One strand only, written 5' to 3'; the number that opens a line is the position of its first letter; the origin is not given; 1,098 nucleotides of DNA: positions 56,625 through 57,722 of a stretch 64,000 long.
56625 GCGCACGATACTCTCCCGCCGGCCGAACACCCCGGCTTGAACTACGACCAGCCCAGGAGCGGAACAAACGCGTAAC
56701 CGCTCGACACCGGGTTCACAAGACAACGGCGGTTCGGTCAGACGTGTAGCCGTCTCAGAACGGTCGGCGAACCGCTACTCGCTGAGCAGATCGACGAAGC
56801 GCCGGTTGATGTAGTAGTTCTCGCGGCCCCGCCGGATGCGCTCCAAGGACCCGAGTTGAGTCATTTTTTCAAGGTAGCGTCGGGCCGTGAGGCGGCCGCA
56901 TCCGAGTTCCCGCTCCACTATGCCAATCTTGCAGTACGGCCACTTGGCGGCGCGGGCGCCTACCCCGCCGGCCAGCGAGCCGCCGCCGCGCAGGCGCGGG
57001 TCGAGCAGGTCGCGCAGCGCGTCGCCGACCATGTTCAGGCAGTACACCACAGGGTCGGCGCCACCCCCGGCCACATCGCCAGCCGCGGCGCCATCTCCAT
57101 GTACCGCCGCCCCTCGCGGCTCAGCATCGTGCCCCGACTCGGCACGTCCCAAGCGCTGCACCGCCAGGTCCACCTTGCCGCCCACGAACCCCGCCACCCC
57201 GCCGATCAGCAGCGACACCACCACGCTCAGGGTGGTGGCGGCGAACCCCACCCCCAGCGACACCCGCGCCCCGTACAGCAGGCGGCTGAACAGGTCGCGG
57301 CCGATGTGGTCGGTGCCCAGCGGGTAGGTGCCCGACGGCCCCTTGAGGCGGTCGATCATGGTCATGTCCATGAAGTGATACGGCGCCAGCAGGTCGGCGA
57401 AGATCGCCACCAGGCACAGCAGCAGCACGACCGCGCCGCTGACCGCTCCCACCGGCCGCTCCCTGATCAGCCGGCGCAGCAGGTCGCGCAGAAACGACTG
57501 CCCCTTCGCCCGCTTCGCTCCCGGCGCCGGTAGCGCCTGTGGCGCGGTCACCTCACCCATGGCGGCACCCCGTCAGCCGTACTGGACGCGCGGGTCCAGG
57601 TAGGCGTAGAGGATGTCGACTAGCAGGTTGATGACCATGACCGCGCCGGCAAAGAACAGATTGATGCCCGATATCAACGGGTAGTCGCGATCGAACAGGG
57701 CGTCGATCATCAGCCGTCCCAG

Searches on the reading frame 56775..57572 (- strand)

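Call 60: search_protein_families(library=pfam, proteins=[window:56775-57572:-], max_evalue=0.01)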
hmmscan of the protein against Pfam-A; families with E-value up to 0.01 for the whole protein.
window:56775-57572:- (265 aa): 2 families
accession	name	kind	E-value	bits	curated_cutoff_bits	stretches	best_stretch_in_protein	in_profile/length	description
PF21248.3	SoFic-like_C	-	3.3e-10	40.4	27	1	212-259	29-76/76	Protein adenylyltransferase SoFic-like, C-terminal domain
PF12911.12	OppC_N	-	1.3e-07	31.8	23.9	1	26-79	1-53/53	N-terminal TM domain of oligopeptide transport permease C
